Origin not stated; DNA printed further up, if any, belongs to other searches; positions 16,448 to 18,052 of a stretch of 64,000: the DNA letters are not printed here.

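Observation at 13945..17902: Two-gene helicase operon resembling a Hachiman-type anti-phage system, inserted between housekeeping blocks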

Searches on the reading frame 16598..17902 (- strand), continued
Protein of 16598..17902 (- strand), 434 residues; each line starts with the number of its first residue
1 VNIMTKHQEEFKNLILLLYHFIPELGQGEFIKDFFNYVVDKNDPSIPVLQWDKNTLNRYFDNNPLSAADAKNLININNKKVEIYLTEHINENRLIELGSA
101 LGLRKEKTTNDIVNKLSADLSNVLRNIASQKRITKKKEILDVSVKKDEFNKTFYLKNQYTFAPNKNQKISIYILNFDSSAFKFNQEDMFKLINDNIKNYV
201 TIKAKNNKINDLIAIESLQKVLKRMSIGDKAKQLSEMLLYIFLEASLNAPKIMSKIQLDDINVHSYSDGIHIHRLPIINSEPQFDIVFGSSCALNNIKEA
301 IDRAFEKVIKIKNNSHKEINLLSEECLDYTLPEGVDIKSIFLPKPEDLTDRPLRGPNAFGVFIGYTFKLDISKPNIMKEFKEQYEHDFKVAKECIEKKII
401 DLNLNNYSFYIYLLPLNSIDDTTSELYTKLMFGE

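Call 54: find_related_loci(query=A1, collection=genome_contigs, flank=6000)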
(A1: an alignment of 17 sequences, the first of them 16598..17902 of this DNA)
Query A1 (434 aa) in genome_contigs; peptide patterns used: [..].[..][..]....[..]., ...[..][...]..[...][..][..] (x = any residue, [..] = any of these).
259 stretches matched a pattern; 200 encode a relative of the query (tblastn E <= 1e-3); the best 80 are kept; 80 distinct loci.
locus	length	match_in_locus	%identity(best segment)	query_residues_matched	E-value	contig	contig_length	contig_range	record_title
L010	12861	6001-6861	33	149-433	3e-33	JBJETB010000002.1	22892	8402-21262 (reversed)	MAG: Anaerovoracaceae bacterium isolate PUNG01_bin.003 NODE_1022_length_22892_cov_14.852958, whole genome shotgun sequen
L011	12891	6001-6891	31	143-433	2e-33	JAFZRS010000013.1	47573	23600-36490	MAG: Oscillospiraceae bacterium isolate RGIG8037 Water_buffalos_Rumen-1__c553915, whole genome shotgun sequence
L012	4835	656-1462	35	171-433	3e-33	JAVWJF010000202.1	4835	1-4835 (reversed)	MAG: Longicatena sp. isolate CGS1Y3-bin16 NODE_202_length_4835_cov_3.473728, whole genome shotgun sequence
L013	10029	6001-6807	33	171-433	4e-33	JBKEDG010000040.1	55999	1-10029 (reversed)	MAG: Bacilli bacterium isolate VLC_026 k251_1627051, whole genome shotgun sequence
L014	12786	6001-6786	35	182-434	3e-32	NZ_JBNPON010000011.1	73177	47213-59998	Clostridium sp. SGI.024 HD143_10, whole genome shotgun sequence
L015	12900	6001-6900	32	140-433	4e-32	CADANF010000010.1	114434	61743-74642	MAG: uncultured Lachnospiraceae bacterium isolate RUG13451 genome assembly, contig: RUG13451_asm_10, whole genome shotgu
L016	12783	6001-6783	35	182-433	7e-32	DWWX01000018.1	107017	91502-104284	MAG TPA_asm: Candidatus Gemmiger stercorigallinarum isolate CHK183-27628 CHK183__C119602_L107017_SAMEA5754827, whole gen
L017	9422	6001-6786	34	182-434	1e-31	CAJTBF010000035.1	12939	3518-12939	Lachnospiraceae bacterium isolate 4.RL94.Fmh genome assembly, contig: MGBC000003.35, whole genome shotgun sequence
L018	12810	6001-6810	32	169-434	1e-31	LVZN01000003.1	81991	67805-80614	Erysipelotrichaceae bacterium MTC7 Contig_11, whole genome shotgun sequence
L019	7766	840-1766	30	117-417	2e-31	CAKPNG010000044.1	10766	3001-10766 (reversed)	MAG: uncultured Bacilli bacterium isolate REFINED_METABAT215_TOP10_CONTIGS_1500_ASSEMBLY_K77_MERGED__Hadza_MoBio_hadza-I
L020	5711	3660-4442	34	182-433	2e-31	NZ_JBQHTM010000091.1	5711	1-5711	Intestinimonas sp. HCP28S3_D6 contig00091, whole genome shotgun sequence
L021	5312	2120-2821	36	182-417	1e-31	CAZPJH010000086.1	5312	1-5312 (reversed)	MAG TPA_asm: uncultured Oscillospiraceae bacterium isolate SRP350583_co4_198 genome assembly, contig: NODE_14401_length_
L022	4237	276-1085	32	169-434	2e-31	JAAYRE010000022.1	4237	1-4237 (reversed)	MAG: Clostridiales bacterium isolate AS23ysBPME_167 33210_AS23, whole genome shotgun sequence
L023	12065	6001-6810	33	169-434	4e-31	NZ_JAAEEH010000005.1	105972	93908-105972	Anaerotalea alkaliphila strain F-3ap NODE_5_length_105972_cov_65.208135, whole genome shotgun sequence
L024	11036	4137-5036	30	140-433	4e-31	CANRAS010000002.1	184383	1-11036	MAG: uncultured Clostridia bacterium isolate Lapin-016__bin58 genome assembly, contig: Lapin-016__NODE_40_length_184383_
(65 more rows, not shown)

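Call 65: search_protein_families(library=phrogs, proteins=[window:16598-17893:-], max_evalue=0.001)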
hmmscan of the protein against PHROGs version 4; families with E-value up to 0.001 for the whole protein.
window:16598-17893:- (431 aa): 0 families

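Call 81: find_encoding_contigs(protein=P0002, flank=5000, max_places=3)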
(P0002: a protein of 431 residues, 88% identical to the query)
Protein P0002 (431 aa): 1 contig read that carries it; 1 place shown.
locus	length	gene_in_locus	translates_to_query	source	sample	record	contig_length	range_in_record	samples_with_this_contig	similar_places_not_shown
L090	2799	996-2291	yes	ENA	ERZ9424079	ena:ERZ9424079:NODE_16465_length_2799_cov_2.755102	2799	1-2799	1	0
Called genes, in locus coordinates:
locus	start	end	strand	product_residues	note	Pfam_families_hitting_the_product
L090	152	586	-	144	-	-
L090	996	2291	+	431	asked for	PF08878:HamA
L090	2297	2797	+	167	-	?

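Call 82: find_encoding_contigs(protein=P0004, flank=5000, max_places=3)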
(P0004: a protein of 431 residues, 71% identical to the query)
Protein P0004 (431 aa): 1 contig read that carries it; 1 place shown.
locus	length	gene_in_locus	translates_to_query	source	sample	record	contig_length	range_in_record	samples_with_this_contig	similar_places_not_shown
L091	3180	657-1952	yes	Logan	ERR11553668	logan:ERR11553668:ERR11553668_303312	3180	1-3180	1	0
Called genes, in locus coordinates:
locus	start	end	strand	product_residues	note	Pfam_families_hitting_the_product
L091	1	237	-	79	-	?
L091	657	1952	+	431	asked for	PF08878:HamA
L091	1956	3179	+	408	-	?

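Call 83: find_encoding_contigs(protein=P0005, flank=5000, max_places=3)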
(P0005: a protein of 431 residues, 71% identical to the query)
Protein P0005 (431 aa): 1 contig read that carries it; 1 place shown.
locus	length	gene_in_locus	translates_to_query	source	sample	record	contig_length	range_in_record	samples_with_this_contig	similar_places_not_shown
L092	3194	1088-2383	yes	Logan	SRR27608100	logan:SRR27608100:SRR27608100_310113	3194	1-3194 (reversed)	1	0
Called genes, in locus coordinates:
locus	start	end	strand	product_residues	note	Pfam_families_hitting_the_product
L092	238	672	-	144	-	PF08281:Sigma70_r4_2 (weak)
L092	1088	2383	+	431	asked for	PF08878:HamA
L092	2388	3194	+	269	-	?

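Call 84: find_encoding_contigs(protein=P0007, flank=5000, max_places=3)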
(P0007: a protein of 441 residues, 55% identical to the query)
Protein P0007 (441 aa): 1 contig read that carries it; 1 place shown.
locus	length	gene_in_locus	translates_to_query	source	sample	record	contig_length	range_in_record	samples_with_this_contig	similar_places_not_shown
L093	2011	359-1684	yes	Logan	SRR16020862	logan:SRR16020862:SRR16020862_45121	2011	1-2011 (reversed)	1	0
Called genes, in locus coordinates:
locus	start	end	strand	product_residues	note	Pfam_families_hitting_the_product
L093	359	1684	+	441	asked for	PF08878:HamA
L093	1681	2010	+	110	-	?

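Call 90: search_solved_structures(query=P0019, max_evalue=10, show_alignments=3)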
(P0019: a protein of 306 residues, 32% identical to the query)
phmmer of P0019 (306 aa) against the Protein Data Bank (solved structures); distinct sequences matched with E-value up to 10: 3.
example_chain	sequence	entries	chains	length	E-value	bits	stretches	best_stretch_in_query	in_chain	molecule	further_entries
9wh1_A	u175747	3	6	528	1.4e-12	51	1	8-303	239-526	Anti-bacteriophage protein A/HamA C-terminal domain-containing protein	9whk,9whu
6vfh_B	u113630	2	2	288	0.057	16.1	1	169-210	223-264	T33_dn10B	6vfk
5k7v_A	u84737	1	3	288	0.18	14.4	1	169-210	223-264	Designed protein HR00C3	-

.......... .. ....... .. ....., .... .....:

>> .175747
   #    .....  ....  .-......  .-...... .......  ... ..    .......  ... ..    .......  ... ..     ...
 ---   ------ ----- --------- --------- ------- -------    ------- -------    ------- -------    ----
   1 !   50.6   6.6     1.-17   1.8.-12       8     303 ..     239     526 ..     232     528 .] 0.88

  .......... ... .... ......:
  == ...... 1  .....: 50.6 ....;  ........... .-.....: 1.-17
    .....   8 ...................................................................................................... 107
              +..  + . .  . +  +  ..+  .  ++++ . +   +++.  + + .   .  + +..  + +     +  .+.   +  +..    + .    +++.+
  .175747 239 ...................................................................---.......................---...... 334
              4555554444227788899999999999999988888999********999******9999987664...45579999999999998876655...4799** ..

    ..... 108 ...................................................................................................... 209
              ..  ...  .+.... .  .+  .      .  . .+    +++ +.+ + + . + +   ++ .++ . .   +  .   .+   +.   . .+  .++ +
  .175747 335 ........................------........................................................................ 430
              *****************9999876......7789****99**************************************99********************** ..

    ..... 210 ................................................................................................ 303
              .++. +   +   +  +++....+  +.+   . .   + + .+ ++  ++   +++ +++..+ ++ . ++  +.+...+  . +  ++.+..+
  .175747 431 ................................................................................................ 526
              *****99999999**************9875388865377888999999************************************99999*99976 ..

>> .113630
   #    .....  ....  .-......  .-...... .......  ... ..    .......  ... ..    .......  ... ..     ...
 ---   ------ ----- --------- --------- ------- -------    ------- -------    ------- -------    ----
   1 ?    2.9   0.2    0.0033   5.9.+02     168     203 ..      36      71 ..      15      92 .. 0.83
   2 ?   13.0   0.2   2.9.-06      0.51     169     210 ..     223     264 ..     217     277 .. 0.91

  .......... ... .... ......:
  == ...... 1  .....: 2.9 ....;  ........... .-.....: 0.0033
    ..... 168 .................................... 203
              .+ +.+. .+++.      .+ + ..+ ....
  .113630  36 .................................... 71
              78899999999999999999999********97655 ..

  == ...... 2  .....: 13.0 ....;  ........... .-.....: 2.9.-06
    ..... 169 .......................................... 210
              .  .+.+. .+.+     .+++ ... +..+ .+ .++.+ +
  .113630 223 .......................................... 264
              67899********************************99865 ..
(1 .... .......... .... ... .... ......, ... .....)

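Call 100: search_protein_families(library=pfam, proteins=[L003:364-651:-, L003:54-374:-, L002:11391-11921:-, L002:11042-11389:-], max_evalue=0.1)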
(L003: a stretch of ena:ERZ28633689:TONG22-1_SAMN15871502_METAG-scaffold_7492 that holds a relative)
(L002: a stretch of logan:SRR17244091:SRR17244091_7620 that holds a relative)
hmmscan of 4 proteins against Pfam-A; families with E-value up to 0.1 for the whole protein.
L003:364-651:- (95 aa): 6 families
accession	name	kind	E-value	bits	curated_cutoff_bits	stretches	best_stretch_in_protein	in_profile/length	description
PF10294.15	Methyltransf_16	-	0.003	17.8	21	1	18-89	97-168/174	Lysine methyltransferase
PF03148.19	Tektin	-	0.0043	16.3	34.3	1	32-84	310-360/383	Tektin family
PF01441.24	Lipoprotein_6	-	0.019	15.4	27.8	1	31-93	43-105/170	Lipoprotein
PF13851.11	GAS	-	0.02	14.7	32.3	1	33-92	70-129/200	Growth-arrest specific micro-tubule binding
PF08702.15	Fib_alpha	-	0.041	14.5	29.9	1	41-90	81-130/143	Fibrinogen alpha/beta chain family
PF10112.14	Halogen_Hydrol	-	0.063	13.7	29.8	1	5-73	24-86/191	5-bromo-4-chloroindolyl phosphate hydrolysis protein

L003:54-374:- (106 aa): 2 families
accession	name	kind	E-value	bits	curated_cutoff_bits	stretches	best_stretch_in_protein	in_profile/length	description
PF16079.10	Phage_holin_5_2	-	4.5e-10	40.1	29.2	1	13-89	1-74/76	Phage holin family Hol44, in holin superfamily V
PF01694.28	Rhomboid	-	0.022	15.4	22.6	1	12-60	45-87/143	Rhomboid domain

L002:11391-11921:- (176 aa): 1 family
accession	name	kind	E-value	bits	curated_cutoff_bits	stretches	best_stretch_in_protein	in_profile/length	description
PF02572.21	CobA_CobO_BtuR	-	0.052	14.2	25.7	1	78-158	35-113/172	ATP:corrinoid adenosyltransferase BtuR/CobO/CobP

L002:11042-11389:- (115 aa): 7 families
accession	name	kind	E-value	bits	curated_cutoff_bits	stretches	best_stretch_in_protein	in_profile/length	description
PF03739.19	LptF_LptG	-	0.0034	16.9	27.9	1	13-88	250-321/353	Lipopolysaccharide export system permease LptF/LptG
PF19297.4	QcrA_N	-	0.0054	16.6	27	1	23-93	46-120/222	QcrA subunit N-terminal region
PF14264.12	Glucos_trans_II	-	0.0057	16.3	30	1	15-91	228-297/317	Glucosyl transferase GtrII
PF13273.12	DUF4064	-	0.01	16.5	32.1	1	65-101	8-42/102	Protein of unknown function (DUF4064)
PF20990.2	DUF2207_C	-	0.02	15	33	1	14-85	112-187/247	Predicted membrane protein (DUF2207) C-terminal domain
PF23778.1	Phage_holin_2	-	0.058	14.1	32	1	45-93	40-87/92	Putative phage holin family 2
PF12725.13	DUF3810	-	0.086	12.6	28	1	43-113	31-106/311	Protein of unknown function (DUF3810)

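Call 106: search_dna_similar(query=window:16598-17893:-, collection=phages, mode=protein, max_evalue=0.001, max_rows=12)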
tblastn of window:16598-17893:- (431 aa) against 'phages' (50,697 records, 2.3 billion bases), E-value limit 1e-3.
Records with a match: 2; places in all: 2; records where one place covers at least 80% of the query: 0.
Best place of each record, by identity: <60% 2.
By first word of the organism name: Bacteriophage 1; Anaerosphaera 1.
By host as written in the record: - 1; Anaerosphaera 1.
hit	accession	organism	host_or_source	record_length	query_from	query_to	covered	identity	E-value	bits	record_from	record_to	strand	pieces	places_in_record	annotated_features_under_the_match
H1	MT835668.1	Bacteriophage sp.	human fecal samples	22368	137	430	68%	35.1%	7e-33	137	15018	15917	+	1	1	record has no annotation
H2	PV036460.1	Anaerosphaera phage IMGVR 8818211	Anaerosphaera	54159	164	431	62%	31.4%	8e-24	110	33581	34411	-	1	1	hypothetical protein (x2)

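Call 107: search_dna_similar(query=window:16598-17893:-, collection=plasmids, mode=protein, max_evalue=0.001, max_rows=12)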
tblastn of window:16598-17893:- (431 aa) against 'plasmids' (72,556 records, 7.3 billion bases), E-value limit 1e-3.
Records with a match: 9; places in all: 9; records where one place covers at least 80% of the query: 0.
Best place of each record, by identity: <60% 9.
By first word of the organism name: Arthrobacter 6; Rhodococcus 2; Paenarthrobacter 1.
By predicted mobility (MOB-suite, as given by PLSDB): conjugative 7; non-mobilizable 1; mobilizable 1.
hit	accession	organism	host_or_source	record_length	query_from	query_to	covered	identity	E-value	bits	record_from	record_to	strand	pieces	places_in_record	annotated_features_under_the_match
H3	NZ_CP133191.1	Rhodococcus erythropolis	Spring wheat plant ( Triticum aestivum ...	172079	143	414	63%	26.2%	1e-15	87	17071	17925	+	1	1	DUF1837 domain-containing protein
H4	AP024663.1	Arthrobacter sp. NicSoilE8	-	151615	143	413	63%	26.1%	1e-9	69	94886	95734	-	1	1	hypothetical protein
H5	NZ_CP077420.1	Rhodococcus qingshengii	pure culture,oil-contaminated water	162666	143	414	63%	25.9%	4e-15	86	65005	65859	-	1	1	DUF1837 domain-containing protein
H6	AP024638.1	Arthrobacter sp. NtRootC7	Nicotiana tabacum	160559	143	413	63%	25.2%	2e-9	68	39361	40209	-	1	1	hypothetical protein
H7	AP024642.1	Arthrobacter sp. NtRootD5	Nicotiana tabacum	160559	143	413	63%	25.2%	2e-9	68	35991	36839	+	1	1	hypothetical protein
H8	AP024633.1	Arthrobacter sp. NtRootA2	Nicotiana tabacum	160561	143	413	63%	25.2%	2e-9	68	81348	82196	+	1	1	hypothetical protein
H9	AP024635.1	Arthrobacter sp. NtRootA4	Nicotiana tabacum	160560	143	413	63%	25.2%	2e-9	68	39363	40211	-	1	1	hypothetical protein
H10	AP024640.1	Arthrobacter sp. NtRootC45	Nicotiana tabacum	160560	143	413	63%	25.2%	2e-9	68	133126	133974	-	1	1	hypothetical protein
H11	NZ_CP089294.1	Paenarthrobacter nicotinovorans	-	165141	143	413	63%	25.2%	2e-9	68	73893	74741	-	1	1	DUF1837 domain-containing protein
